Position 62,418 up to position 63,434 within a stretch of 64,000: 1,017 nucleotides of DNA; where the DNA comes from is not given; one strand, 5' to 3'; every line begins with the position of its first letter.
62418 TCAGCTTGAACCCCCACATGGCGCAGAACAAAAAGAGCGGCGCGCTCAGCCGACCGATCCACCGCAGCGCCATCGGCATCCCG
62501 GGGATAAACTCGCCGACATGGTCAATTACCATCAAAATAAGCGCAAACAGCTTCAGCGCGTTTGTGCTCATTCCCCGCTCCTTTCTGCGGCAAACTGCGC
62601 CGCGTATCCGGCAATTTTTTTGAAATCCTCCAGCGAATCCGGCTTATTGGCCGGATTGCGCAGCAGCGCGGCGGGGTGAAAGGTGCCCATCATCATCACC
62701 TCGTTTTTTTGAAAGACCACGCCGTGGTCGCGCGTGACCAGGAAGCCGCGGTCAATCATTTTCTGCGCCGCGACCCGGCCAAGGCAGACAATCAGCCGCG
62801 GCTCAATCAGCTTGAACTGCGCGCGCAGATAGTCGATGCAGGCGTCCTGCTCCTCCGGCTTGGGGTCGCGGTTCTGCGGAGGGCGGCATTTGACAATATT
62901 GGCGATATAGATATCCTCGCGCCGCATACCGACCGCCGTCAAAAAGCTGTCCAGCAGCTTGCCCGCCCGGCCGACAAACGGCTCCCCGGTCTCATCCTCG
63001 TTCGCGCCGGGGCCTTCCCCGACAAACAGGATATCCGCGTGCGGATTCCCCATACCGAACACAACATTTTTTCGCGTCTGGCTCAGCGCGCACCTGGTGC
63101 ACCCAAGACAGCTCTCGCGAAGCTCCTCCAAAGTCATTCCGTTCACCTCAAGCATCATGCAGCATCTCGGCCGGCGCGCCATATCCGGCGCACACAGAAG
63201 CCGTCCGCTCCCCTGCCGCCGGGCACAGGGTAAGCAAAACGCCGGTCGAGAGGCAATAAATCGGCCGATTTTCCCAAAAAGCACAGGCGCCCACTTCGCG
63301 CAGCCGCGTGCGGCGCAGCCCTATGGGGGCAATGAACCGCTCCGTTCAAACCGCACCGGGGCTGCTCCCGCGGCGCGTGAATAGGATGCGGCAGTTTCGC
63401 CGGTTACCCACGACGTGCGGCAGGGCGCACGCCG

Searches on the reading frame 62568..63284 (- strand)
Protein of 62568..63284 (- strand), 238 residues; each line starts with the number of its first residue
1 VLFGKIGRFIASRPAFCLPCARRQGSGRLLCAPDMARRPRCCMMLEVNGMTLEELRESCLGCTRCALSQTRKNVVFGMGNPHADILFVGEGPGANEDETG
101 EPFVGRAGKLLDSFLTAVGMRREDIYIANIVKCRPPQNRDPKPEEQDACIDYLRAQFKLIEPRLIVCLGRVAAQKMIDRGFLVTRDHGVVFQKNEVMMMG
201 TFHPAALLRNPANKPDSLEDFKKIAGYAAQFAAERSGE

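Call 42: search_protein_families(library=pfam, max_evalue=0.01, proteins=[window:62568-63284:-])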
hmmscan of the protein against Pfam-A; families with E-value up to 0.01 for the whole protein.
window:62568-63284:- (238 aa): 1 family
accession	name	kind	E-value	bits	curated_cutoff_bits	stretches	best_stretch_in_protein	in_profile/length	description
PF03167.25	UDG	-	1.4e-36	126.1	24.3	1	76-216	1-131/141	Uracil DNA glycosylase superfamily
